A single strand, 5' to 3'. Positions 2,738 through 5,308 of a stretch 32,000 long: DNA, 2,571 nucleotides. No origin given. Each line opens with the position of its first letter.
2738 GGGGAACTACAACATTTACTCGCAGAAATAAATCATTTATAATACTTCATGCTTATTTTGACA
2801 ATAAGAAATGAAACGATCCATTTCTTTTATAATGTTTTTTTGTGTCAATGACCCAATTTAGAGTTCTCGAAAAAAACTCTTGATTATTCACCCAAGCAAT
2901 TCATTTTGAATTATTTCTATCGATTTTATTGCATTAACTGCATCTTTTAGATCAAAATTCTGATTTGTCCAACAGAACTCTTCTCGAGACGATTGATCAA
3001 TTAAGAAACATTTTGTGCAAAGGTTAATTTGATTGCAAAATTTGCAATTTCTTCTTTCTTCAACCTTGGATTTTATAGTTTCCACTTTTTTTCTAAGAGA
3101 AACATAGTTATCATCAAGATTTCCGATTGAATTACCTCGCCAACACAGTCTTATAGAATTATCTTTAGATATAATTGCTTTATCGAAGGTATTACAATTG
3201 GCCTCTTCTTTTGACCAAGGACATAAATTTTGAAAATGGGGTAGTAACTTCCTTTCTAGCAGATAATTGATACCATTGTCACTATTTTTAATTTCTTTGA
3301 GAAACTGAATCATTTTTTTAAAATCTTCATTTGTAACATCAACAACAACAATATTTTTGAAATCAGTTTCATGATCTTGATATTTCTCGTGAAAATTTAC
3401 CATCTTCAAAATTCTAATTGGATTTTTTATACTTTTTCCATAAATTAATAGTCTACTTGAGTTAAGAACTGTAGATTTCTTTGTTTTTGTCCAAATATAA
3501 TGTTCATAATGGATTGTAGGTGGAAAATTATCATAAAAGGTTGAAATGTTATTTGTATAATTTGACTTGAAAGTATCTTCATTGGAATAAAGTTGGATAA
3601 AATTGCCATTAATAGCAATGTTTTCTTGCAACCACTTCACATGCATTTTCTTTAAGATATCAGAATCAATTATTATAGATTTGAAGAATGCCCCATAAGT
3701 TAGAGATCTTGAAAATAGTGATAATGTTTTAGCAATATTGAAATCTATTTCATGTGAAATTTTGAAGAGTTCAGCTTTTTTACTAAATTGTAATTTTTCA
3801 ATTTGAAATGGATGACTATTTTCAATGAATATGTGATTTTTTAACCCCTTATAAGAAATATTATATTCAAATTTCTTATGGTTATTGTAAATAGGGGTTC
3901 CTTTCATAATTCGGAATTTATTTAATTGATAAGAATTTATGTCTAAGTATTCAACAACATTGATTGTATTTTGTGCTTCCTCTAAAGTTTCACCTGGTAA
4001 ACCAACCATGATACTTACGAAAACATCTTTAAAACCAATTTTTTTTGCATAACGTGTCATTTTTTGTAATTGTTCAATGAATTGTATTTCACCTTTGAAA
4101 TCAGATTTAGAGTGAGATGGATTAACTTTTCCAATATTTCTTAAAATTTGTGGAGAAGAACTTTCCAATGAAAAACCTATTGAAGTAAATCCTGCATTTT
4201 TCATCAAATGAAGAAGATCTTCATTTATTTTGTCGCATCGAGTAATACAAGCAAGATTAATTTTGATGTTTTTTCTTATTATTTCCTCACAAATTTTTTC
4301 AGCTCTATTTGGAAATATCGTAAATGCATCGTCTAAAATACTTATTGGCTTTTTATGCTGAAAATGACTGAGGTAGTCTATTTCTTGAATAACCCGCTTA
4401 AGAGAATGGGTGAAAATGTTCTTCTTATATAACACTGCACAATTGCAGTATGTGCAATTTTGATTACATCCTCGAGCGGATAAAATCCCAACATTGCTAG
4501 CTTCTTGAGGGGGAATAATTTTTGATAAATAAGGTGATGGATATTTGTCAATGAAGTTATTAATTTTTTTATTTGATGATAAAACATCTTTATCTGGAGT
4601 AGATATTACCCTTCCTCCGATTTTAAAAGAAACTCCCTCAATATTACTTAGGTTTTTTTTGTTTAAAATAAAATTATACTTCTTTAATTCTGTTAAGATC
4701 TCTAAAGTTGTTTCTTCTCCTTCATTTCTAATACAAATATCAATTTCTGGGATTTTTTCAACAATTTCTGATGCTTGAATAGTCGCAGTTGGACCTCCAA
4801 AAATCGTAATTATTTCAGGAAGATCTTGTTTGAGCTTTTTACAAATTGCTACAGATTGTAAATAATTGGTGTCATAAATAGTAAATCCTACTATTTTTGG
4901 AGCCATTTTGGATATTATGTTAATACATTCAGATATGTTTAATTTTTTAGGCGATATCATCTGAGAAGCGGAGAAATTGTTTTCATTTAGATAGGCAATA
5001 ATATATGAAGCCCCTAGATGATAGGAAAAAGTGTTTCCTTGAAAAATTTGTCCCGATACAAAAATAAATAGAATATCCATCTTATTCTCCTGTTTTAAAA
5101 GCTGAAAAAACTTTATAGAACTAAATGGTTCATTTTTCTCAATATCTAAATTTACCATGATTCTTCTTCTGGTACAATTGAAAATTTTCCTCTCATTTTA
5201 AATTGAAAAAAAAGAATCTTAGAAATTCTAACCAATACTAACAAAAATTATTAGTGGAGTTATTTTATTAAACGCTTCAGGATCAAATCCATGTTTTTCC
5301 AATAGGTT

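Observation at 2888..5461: RiPP-like layout: 77-aa ORF with its own SD and TATA box directly upstream of a B12-binding radical SAM enzyme carrying a SPASM-like Cys cluster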

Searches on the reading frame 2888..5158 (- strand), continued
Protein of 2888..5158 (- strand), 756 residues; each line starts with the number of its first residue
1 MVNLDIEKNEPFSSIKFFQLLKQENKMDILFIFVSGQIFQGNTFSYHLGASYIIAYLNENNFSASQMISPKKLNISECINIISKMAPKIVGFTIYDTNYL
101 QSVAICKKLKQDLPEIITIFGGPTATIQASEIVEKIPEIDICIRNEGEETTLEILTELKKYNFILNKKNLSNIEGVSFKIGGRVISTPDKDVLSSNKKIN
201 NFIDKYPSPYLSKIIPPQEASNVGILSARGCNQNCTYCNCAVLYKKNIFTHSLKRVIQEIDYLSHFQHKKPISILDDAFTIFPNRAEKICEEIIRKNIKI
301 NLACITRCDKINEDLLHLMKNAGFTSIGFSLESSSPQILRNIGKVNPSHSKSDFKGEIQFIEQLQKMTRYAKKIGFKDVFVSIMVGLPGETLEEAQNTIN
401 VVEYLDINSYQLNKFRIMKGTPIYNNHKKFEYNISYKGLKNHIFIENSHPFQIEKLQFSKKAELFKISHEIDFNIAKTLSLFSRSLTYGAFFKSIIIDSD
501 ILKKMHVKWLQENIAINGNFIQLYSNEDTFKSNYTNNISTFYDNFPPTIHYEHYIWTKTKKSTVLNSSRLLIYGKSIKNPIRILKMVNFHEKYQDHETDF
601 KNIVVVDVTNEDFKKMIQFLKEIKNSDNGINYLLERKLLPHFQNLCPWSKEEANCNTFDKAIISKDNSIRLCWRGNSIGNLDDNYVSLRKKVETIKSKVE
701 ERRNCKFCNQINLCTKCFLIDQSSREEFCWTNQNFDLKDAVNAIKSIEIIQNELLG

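Call 75: search_protein_families(library=pfam, proteins=[L013:1724-3532:+, L018:3494-5416:-, L008:9986-11476:+, L002:8300-9262:-, L010:9659-10021:+, L012:11927-12499:-, L013:16975-17835:-, L030:4938-5138:+, L030:13139-14770:+, L030:549-1274:+], max_evalue=0.001)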
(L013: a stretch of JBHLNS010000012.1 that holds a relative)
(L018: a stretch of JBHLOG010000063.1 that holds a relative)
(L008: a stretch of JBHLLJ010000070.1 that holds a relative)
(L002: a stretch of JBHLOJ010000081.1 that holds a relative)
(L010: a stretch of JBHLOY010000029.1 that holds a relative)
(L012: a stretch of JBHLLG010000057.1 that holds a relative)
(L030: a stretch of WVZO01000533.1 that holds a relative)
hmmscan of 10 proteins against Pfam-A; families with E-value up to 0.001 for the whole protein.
L013:1724-3532:+ (602 aa): 2 families
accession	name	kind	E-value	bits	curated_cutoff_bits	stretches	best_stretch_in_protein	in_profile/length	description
PF01432.26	Peptidase_M3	-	2.7e-35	123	27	1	205-585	2-455/457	Peptidase family M3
PF08439.15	Peptidase_M3_N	-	2.5e-14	53.7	25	1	118-184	1-68/70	Oligopeptidase F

L018:3494-5416:- (640 aa): 18 families
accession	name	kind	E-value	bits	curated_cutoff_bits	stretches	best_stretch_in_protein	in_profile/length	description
PF07719.23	TPR_2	-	2.9e-13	49.2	27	0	581-606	3-28/34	Tetratricopeptide repeat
PF13174.12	TPR_6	-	3e-10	40.5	26.3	0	583-604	4-25/33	Tetratricopeptide repeat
PF14947.12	HTH_45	-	3e-09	37.2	25.5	1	134-173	32-71/77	Winged helix-turn-helix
PF14559.12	TPR_19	-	5.5e-09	36.7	25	0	422-472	8-58/68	Tetratricopeptide repeat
PF12569.14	NatA_aux_su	-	6.1e-09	35.8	33.3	1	418-464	205-251/515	N-terminal acetyltransferase A, auxiliary subunit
PF00515.34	TPR_1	-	1e-08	35.1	27.8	1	580-606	2-28/34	Tetratricopeptide repeat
PF13428.12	TPR_14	-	2.3e-08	34.4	23.5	0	479-511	6-38/44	Tetratricopeptide repeat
PF13424.12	TPR_12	-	3.8e-08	33.8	30.1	1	542-607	4-73/77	Tetratricopeptide repeat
PF23914.1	TPR_CcmH_CycH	-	1.7e-07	31.6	42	1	535-607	43-115/158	Cytochrome c-type biogenesis protein H TPR domain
PF25213.1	HVO_A0261_N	-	2e-07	31.2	35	1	130-174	33-77/86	HVO_A0261 N-terminal domain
PF13601.12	HTH_34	-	1e-06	29.2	27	0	24-83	3-71/80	Winged helix DNA-binding domain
PF13181.12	TPR_8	-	2.1e-06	27.9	25.7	1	580-607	2-29/34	Tetratricopeptide repeat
PF13176.12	TPR_7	-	2.4e-05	24.5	27.9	0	582-608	2-30/36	Tetratricopeptide repeat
PF13431.12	TPR_17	-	5.4e-05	23.6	24.4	0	565-600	2-34/34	Tetratricopeptide repeat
PF12895.13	ANAPC3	-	7.6e-05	23.4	27.2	0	536-603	20-80/82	Anaphase-promoting complex, cyclosome, subunit 3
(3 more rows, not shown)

L008:9986-11476:+ (496 aa): 2 families
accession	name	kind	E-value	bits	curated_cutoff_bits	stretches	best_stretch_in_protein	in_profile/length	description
PF11794.13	HpaB_N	-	6.5e-89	298.5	35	1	3-253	14-270/270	4-hydroxyphenylacetate 3-hydroxylase N terminal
PF03241.18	HpaB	-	6.4e-51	172.8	25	1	269-462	5-200/202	4-hydroxyphenylacetate 3-hydroxylase C terminal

L002:8300-9262:- (320 aa): 0 families

L010:9659-10021:+ (120 aa): 1 family
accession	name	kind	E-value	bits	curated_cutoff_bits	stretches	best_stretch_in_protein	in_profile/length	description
PF01796.24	OB_ChsH2_C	-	2.4e-05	24.6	27.1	1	47-98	9-62/65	ChsH2, C-terminal OB-fold domain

L012:11927-12499:- (190 aa): 2 families
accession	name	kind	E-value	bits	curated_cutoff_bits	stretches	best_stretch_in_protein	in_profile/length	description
PF13646.12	HEAT_2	-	2.1e-06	28.3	27.7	1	101-181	4-81/88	HEAT repeats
PF21581.3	SCD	-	0.00087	20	27.5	0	125-171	28-71/75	Stromalin conservative domain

L013:16975-17835:- (286 aa): 1 family
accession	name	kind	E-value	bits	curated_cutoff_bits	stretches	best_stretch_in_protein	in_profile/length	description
PF04909.20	Amidohydro_2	-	4.3e-13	50.1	26.4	1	79-284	61-287/289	Amidohydrolase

L030:4938-5138:+ (66 aa): 0 families

L030:13139-14770:+ (543 aa): 2 families
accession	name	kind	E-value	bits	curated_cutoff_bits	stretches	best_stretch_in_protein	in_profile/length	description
PF01663.27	Phosphodiest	-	1.1e-42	147.4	23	1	43-485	1-340/342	Type I phosphodiesterase / nucleotide pyrophosphatase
PF00884.28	Sulfatase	-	6.3e-06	26.1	25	0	172-352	102-247/301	Sulfatase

L030:549-1274:+ (241 aa): 2 families
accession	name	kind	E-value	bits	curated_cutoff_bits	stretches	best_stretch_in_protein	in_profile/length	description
PF01648.25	ACPS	-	1.4e-18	67.4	25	1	106-207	1-111/111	4'-phosphopantetheinyl transferase superfamily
PF22624.1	AASDHPPT_N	-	8.3e-16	58.5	27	1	20-100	10-95/100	4'-phosphopantetheinyl transferase, N-terminal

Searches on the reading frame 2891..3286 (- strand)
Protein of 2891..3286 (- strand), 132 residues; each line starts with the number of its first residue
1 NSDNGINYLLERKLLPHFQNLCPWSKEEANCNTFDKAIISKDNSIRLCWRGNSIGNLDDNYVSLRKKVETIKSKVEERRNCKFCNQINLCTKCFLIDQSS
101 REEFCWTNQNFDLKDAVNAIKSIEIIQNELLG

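Call 31: search_solved_structures(query=A3, max_evalue=10, show_alignments=3)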
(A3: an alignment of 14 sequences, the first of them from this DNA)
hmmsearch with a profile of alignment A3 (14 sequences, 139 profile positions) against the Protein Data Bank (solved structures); distinct sequences matched with E-value up to 10: 4.
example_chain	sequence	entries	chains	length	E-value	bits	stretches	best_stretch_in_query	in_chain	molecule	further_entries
8hyj_C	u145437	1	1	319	0.65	12.8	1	79-114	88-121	DNA-directed RNA polymerases IV and V subunit 3B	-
3hdx_A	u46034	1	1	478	1.6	11.5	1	11-49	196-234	SusD superfamily protein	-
4m4w_J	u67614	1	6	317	1.8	11.3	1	63-135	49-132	Primosomal protein DnaI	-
2k7r_A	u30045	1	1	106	1.9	11.3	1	62-93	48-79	Primosomal protein dnaI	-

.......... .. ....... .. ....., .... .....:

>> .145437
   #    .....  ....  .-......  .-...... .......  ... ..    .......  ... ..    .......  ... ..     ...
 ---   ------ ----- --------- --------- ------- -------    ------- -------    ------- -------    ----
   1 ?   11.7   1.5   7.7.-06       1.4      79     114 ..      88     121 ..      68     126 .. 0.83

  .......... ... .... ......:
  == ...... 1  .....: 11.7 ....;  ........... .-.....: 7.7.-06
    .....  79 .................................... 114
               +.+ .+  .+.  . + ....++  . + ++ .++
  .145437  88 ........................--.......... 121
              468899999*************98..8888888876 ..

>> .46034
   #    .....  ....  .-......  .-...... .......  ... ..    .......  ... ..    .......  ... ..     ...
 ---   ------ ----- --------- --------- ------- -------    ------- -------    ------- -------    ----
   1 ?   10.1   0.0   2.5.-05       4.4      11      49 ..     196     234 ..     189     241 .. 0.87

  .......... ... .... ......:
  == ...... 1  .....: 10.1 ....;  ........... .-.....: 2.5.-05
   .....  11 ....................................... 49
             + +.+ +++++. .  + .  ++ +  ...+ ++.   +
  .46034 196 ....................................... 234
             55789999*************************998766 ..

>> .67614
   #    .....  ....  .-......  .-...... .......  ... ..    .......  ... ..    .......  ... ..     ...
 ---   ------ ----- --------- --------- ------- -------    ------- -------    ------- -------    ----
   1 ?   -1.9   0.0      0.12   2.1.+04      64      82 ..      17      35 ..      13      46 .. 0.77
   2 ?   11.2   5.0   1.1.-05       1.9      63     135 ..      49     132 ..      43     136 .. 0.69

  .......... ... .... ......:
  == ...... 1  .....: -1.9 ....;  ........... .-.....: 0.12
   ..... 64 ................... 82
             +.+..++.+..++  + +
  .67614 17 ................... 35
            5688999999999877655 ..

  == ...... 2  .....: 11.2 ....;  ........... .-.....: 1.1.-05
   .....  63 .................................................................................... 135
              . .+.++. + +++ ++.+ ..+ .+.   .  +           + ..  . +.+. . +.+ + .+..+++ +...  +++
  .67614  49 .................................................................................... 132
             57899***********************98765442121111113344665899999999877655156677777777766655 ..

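Call 32: search_protein_families(library=pfam, alignment_id=A3, max_evalue=10)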
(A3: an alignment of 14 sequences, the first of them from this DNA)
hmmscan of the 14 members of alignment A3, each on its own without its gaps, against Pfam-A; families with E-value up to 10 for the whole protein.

A. member 1, seq(132 aa): 1 family
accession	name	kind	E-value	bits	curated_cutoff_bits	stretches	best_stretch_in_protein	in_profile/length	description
PF01780.25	Ribosomal_L37ae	-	0.058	13.9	21.9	1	63-93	18-48/85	Ribosomal L37ae protein family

B. families by the number of members that match (of 14 scanned): 9 families
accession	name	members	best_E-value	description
PF11647.13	MLD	2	0.004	Membrane Localization Domain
PF18701.6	DUF5641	2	0.017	Family of unknown function (DUF5641)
PF25639.1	DUF7943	1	0.014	Domain of unknown function (DUF7943)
PF17943.6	HOCHOB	1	0.018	Homeobox-cysteine loop-homeobox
PF14006.11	YqzL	1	0.021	YqzL-like protein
PF12347.13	HJURP_C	1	0.027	Holliday junction regulator protein family C-terminal repeat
PF17659.7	RADX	1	0.035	RPA-related protein RADX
PF01780.25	Ribosomal_L37ae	1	0.058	Ribosomal L37ae protein family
PF24844.1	PolC_DP2_central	1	0.17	DNA polymerase II large subunit DP2, central domain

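Call 60: search_protein_representatives(alignment_id=A3)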
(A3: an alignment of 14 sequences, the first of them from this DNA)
Query: 14 sequences, 139 profile positions. Proteins with E-value up to 0.001 (for the whole library): 432; up to 1e-10: 157; up to 1e-30: 26. The best 150 are listed.
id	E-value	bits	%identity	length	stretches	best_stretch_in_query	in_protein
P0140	4.7e-51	188.2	-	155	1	2-139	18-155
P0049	6.1e-48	178.1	-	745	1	2-138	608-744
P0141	1.6e-46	173.6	-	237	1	2-138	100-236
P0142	2.5e-46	172.9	-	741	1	1-130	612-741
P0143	1.9e-45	170.1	-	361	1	2-137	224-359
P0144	8.6e-45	167.9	-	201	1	2-130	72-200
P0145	8.3e-44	164.7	-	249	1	3-133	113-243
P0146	3.0e-43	162.9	-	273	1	2-130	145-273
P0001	9.6e-41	154.8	-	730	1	1-131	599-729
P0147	1.2e-40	154.5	-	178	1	2-130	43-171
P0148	4.6e-40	152.6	-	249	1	2-136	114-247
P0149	2.5e-38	147.0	-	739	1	6-135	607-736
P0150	1.1e-37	145.0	-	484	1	2-128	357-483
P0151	3.4e-36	140.1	-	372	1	2-128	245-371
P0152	5.5e-36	139.4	-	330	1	2-128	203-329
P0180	7.9e-22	93.5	-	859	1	4-122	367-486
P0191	5.1e-19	84.4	-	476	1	17-111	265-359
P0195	1.8e-18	82.7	-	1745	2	35-124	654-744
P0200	6.0e-18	81.0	-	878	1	22-110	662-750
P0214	1.9e-16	76.1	-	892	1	20-118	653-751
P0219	5.3e-16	74.6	-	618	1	21-115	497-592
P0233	1.8e-14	69.7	-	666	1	22-113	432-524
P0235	2.2e-14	69.4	-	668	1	22-113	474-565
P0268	7.5e-12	61.2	-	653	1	15-123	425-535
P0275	2.1e-11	59.7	-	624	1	36-109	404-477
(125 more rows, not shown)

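Call 61: search_protein_families(library=pfam, proteins=[P0191, P0233, P0235, P0268, P0275, P0180, P0195, P0219, P0200, P0214], max_evalue=0.01)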
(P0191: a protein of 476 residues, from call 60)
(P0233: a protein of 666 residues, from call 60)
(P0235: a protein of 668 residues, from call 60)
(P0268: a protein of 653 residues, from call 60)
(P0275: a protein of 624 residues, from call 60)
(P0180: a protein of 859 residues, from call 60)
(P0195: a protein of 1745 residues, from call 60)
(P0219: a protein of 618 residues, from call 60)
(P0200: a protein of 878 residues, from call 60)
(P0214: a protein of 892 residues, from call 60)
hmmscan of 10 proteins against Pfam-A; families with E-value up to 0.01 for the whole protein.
P0191 (476 aa): 0 families

P0233 (666 aa): 2 families
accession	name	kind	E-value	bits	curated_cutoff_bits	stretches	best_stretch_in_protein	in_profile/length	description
PF04055.27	Radical_SAM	-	6.4e-19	69.2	29.5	1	1-179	1-165/166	Radical SAM superfamily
PF24038.1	DUF7347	-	0.0086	16.7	27.6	0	316-365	15-67/77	Domain of unknown function (DUF7347)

P0235 (668 aa): 1 family
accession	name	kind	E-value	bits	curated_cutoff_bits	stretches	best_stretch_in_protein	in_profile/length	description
PF04055.27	Radical_SAM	-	2.1e-13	51.2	29.5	1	29-212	1-166/166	Radical SAM superfamily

P0268 (653 aa): 0 families

P0275 (624 aa): 10 families
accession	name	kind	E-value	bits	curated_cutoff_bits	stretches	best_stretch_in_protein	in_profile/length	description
PF05175.20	MTS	-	6.4e-13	49.1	23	1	117-232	19-138/170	Methyltransferase small domain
PF13489.12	Methyltransf_23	-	3.7e-09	37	27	1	125-237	17-121/164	Methyltransferase domain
PF13649.12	Methyltransf_25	-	1.8e-08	35.4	27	1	134-228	2-97/97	Methyltransferase domain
PF13847.12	Methyltransf_31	-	2.6e-07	30.9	27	1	132-236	6-113/145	Methyltransferase domain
PF06325.19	PrmA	-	3.6e-07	30.4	22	1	131-182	163-215/296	Ribosomal protein L11 methyltransferase (PrmA)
PF08241.18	Methyltransf_11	-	2.1e-05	25.5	21.2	1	134-206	1-71/95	Methyltransferase domain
PF08242.18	Methyltransf_12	-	0.00012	23.2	30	1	134-230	1-98/98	Methyltransferase domain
PF03602.21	Cons_hypoth95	-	0.0019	18.3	24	1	129-212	41-131/182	Conserved hypothetical protein 95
PF10294.15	Methyltransf_16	-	0.0025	18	21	1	129-184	46-104/174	Lysine methyltransferase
PF12847.13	Methyltransf_18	-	0.0045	17.5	27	1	130-199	15-86/151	Methyltransferase domain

P0180 (859 aa): 2 families
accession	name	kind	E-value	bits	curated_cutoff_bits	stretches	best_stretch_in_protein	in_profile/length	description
PF04055.27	Radical_SAM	-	1.2e-16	61.8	29.5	2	42-150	76-166/166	Radical SAM superfamily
PF02310.24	B12-binding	-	8.3e-12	45.4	32.1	1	584-650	53-120/121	B12 binding domain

P0195 (1745 aa): 2 families
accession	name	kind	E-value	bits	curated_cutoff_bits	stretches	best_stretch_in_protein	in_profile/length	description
PF04055.27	Radical_SAM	-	2.6e-33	116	29.5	2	1084-1262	3-166/166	Radical SAM superfamily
PF02310.24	B12-binding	-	1.9e-26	92.7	32.1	2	905-1017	9-120/121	B12 binding domain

P0219 (618 aa): 1 family
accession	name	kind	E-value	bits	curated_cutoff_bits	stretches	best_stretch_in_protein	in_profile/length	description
PF04055.27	Radical_SAM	-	2.5e-16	60.7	29.5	1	61-253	3-165/166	Radical SAM superfamily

P0200 (878 aa): 3 families
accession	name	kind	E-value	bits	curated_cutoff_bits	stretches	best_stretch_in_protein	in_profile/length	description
PF02310.24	B12-binding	-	4.3e-16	59.3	32.1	1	26-133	14-120/121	B12 binding domain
PF04055.27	Radical_SAM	-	2.9e-10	41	29.5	1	216-398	1-166/166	Radical SAM superfamily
PF03786.19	UxuA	-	0.0018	17.5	23.7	1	338-416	34-112/352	D-mannonate dehydratase (UxuA)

P0214 (892 aa): 2 families
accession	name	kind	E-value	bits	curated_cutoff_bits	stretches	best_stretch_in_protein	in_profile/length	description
PF04055.27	Radical_SAM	-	7.8e-19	68.9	29.5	1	213-392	1-166/166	Radical SAM superfamily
PF02310.24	B12-binding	-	1.2e-13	51.4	32.1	1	35-148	8-120/121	B12 binding domain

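Call 73: search_protein_families(library=ncbifam, alignment_id=A3, max_evalue=10)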
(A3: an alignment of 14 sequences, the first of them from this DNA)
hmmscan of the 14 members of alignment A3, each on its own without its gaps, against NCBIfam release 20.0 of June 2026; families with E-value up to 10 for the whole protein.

A. member 1, seq(132 aa): 1 family
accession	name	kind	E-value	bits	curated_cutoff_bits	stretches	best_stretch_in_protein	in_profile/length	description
NF003058.0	PRK03976.1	equivalog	0.11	12.5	87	1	63-98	21-56/91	50S ribosomal protein L37ae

B. families by the number of members that match (of 14 scanned): 10 families
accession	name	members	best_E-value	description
TIGR04085.1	rSAM_more_4Fe4S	3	0.002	SPASM domain-containing protein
TIGR04148.1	GG_samocin_CFB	2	0.0036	radical SAM peptide maturase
TIGR00615.1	recR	2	0.089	recombination mediator RecR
NF011451.0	PRK14873.1-1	1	0.028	primosome assembly protein PriA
NF011438.0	PRK14867.1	1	0.03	DNA topoisomerase VI subunit B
NF000835.0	PRK00070.4-1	1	0.049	holo-ACP synthase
TIGR04055.1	rSAM_NirJ2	1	0.078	putative heme d1 biosynthesis radical SAM protein NirJ2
NF003058.0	PRK03976.1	1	0.11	50S ribosomal protein L37ae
NF037957.1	freyrasin_like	1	0.17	freyrasin family ranthipeptide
NF011455.0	PRK14873.1-5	1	0.22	primosomal protein N'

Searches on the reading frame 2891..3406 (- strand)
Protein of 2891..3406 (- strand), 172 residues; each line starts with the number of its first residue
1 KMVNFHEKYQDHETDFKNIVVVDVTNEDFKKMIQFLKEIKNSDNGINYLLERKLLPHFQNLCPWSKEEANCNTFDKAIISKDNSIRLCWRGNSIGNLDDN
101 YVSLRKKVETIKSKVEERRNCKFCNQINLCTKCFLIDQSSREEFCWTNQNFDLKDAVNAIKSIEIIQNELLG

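Call 6: search_protein_families(library=pfam, proteins=[window:2891-3406:-], max_evalue=10)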
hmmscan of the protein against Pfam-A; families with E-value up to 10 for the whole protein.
seq(172 aa): 1 family
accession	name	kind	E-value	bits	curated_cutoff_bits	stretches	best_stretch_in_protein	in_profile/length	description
PF01780.25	Ribosomal_L37ae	-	0.089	13.3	21.9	1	103-132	18-47/85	Ribosomal L37ae protein family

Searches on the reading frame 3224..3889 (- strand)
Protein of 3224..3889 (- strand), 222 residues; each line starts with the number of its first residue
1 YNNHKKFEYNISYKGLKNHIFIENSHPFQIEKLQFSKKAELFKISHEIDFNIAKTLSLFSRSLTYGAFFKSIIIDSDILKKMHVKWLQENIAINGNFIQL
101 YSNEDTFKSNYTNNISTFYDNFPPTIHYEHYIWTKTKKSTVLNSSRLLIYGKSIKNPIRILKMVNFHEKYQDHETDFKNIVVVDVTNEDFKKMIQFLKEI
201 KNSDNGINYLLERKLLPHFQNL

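Call 6: search_protein_families(library=pfam, proteins=[window:3224-3889:-], max_evalue=10)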
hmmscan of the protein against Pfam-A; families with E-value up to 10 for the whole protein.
seq(222 aa): 0 families
